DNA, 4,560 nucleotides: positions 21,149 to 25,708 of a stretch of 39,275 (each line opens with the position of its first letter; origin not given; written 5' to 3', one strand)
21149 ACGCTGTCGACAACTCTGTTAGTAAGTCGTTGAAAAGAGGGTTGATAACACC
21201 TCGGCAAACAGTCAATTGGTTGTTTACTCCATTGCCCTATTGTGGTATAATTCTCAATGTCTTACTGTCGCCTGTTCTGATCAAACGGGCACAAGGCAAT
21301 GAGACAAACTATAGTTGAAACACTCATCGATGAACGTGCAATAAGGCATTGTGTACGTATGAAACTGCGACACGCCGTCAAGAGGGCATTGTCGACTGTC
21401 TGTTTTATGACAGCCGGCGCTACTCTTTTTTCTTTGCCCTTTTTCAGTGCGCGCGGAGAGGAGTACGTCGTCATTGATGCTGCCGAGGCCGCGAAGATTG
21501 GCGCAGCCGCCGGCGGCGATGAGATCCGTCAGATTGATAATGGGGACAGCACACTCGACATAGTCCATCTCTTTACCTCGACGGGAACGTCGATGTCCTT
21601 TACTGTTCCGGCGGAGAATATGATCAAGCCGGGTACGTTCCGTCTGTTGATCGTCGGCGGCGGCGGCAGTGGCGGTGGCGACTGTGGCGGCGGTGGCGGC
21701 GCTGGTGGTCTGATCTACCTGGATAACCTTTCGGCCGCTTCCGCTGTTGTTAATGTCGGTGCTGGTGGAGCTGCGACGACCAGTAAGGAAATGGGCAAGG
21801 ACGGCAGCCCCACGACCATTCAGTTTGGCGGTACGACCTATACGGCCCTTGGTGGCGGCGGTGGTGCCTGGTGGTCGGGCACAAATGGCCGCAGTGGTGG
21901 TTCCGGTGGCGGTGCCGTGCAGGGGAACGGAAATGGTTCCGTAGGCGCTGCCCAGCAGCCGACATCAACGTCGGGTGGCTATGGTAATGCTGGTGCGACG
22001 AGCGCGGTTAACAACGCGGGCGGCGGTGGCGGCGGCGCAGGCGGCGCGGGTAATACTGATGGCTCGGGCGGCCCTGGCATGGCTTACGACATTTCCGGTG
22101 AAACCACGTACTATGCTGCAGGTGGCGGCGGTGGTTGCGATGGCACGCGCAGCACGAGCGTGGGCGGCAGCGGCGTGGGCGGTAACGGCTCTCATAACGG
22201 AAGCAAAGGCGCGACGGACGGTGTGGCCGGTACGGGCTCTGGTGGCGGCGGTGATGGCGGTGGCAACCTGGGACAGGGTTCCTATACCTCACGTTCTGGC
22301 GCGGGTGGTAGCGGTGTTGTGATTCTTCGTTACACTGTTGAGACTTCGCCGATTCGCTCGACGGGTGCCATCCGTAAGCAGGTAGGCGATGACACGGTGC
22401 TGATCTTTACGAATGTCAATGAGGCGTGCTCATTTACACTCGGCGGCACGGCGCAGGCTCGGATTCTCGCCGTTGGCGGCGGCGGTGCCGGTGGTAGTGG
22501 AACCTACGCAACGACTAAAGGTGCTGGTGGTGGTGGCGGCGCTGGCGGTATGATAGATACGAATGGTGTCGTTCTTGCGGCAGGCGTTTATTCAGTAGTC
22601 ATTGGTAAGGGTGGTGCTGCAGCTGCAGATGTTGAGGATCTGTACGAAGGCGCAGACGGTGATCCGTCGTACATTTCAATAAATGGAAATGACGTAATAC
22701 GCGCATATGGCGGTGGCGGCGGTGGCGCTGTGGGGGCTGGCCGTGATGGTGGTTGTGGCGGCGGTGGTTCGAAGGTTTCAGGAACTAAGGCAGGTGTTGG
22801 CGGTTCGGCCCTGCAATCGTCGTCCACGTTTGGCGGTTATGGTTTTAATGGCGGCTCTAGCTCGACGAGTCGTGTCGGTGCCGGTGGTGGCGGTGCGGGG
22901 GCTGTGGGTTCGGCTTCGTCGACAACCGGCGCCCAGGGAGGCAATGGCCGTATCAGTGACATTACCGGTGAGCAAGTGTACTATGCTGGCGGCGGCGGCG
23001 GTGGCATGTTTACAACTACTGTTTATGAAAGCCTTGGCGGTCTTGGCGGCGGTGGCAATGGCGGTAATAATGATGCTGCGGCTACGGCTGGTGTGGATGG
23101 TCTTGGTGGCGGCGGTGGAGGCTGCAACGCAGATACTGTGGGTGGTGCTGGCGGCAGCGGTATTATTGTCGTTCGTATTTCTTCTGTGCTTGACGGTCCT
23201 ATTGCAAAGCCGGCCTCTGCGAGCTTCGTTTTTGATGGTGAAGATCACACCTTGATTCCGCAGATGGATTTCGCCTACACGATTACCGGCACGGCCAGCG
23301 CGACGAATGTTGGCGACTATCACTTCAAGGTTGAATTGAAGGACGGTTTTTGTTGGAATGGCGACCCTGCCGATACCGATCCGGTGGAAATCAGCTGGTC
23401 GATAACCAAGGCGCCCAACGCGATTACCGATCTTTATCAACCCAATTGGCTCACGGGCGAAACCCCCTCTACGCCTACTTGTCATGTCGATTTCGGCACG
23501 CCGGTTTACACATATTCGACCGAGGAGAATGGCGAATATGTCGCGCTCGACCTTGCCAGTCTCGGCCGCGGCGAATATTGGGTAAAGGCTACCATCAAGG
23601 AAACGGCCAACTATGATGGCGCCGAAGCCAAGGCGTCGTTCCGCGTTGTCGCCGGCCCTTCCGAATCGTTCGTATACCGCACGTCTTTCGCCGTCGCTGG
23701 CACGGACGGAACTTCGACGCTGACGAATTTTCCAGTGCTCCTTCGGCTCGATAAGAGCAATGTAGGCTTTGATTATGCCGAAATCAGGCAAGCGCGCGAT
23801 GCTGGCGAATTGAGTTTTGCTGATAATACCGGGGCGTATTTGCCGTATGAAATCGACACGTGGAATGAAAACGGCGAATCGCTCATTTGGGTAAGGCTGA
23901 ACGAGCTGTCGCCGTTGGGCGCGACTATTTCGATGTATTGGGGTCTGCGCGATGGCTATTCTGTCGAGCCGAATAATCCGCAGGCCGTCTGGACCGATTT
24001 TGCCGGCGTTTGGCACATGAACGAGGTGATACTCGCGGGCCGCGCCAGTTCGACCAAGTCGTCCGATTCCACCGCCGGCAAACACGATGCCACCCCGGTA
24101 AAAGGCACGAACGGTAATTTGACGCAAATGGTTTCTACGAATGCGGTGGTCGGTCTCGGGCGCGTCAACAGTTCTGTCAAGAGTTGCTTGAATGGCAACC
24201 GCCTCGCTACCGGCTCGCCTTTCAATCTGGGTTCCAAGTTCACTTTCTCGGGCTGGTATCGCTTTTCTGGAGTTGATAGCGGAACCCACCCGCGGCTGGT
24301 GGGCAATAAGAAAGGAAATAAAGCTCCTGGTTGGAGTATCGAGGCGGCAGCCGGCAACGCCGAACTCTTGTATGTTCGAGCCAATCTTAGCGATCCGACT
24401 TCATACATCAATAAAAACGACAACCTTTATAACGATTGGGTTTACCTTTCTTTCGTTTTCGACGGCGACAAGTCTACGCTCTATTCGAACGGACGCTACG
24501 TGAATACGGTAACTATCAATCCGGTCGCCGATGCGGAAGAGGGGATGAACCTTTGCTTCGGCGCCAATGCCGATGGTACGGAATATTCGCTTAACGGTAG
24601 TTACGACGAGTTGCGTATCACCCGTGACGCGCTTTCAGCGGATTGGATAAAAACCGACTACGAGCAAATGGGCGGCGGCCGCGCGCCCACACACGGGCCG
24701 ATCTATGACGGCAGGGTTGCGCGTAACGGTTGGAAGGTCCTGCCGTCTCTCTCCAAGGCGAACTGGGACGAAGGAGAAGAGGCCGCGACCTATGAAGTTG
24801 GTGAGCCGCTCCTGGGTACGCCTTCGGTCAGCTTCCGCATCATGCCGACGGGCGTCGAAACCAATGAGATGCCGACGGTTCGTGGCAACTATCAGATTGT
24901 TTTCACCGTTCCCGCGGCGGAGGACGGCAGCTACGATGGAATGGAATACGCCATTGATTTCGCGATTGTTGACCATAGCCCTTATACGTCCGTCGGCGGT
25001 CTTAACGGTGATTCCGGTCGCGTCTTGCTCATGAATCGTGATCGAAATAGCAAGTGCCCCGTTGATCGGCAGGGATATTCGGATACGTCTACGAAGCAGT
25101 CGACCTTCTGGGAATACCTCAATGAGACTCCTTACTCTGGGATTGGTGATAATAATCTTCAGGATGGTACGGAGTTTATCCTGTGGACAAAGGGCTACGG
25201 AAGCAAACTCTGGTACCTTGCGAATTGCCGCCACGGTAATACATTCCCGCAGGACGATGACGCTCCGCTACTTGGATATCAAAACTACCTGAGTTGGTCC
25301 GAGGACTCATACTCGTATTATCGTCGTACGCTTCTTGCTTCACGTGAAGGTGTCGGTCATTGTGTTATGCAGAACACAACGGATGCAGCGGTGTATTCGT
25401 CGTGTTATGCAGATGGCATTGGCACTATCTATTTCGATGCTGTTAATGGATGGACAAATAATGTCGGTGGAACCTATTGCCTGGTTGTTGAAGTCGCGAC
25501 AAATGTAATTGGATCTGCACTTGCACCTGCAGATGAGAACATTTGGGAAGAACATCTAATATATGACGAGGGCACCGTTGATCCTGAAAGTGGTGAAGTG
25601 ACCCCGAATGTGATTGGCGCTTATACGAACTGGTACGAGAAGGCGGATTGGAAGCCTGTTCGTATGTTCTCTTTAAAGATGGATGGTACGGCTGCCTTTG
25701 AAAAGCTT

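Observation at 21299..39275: More than 18 kb translationally coupled operon: giant protein, small membrane-anchored coiled-coil protein, second giant protein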

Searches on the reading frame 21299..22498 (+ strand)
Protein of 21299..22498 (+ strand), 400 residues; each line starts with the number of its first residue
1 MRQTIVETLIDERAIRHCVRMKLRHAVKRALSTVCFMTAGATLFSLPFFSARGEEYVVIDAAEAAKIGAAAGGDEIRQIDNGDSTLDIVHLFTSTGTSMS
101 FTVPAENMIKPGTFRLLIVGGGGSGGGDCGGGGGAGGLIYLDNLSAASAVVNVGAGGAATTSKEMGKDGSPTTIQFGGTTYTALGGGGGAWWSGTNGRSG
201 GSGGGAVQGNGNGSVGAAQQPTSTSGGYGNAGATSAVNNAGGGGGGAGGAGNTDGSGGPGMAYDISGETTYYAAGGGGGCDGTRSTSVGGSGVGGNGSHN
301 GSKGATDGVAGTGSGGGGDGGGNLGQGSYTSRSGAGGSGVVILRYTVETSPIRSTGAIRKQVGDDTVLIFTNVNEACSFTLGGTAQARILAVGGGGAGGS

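Call 46: search_protein_families(library=pfam, proteins=[window:21299-22498:+], max_evalue=0.5)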
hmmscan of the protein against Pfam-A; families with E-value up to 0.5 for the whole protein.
window:21299-22498:+ (400 aa): 1 family
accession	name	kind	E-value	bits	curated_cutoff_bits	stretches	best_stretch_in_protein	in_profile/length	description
PF21722.4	Gly_rich_2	-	9e-18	65.5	24.3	1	94-345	2-225/226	Glycine-rich domain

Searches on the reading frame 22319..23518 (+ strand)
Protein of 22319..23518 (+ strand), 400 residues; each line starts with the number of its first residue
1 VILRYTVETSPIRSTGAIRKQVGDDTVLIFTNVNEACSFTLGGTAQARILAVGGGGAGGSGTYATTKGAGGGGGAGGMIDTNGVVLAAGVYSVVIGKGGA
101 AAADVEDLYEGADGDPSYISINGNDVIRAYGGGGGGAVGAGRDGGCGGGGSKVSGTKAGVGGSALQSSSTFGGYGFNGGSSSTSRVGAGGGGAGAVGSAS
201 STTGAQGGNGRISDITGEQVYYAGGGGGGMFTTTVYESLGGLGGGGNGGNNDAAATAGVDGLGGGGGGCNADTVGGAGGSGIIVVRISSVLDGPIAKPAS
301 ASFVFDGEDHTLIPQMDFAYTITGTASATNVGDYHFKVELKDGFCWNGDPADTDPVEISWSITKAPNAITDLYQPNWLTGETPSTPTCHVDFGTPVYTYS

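Call 46: search_protein_families(library=pfam, proteins=[window:22319-23518:+], max_evalue=0.5)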
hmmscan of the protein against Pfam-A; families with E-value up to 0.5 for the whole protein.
window:22319-23518:+ (400 aa): 1 family
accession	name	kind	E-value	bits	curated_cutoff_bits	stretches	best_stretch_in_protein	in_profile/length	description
PF21722.4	Gly_rich_2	-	9.3e-18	65.5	24.3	1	45-287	15-225/226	Glycine-rich domain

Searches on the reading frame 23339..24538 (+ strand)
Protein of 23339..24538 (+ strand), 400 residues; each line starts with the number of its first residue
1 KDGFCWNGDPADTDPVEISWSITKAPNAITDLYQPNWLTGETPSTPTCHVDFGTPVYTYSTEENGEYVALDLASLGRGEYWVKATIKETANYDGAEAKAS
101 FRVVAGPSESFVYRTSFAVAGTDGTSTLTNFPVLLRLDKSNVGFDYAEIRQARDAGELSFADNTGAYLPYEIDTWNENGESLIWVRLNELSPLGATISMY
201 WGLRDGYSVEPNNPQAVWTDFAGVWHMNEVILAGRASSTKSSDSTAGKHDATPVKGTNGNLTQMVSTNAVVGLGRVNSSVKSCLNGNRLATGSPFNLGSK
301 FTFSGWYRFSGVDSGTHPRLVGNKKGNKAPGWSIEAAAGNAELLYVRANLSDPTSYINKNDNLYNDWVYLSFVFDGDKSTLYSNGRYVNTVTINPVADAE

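Call 46: search_protein_families(library=pfam, proteins=[window:23339-24538:+], max_evalue=0.5)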
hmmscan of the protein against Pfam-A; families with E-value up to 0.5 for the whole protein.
window:23339-24538:+ (400 aa): 3 families
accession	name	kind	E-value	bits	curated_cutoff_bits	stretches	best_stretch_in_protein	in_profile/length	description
PF13385.13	Laminin_G_3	-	4.4e-08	33.8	27.6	1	293-396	12-110/151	Concanavalin A-like lectin/glucanases superfamily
PF10102.14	DUF2341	-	9.9e-05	23.2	23.4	1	155-217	2-64/84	Domain of unknown function (DUF2341)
PF07953.20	Toxin_R_bind_N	-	0.01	16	23.8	1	299-395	54-155/191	Clostridium neurotoxin, N-terminal receptor binding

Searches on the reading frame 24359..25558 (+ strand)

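Call 46: search_protein_families(library=pfam, proteins=[window:24359-25558:+], max_evalue=0.5)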
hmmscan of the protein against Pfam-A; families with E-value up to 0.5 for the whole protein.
window:24359-25558:+ (400 aa): 2 families
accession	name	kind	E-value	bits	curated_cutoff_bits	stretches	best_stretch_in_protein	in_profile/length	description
PF13385.13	Laminin_G_3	-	1.5e-11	45.1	27.6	1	12-98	66-151/151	Concanavalin A-like lectin/glucanases superfamily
PF02507.20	PSI_PsaF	-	0.017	15.4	27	1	298-380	52-130/172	Photosystem I reaction centre subunit III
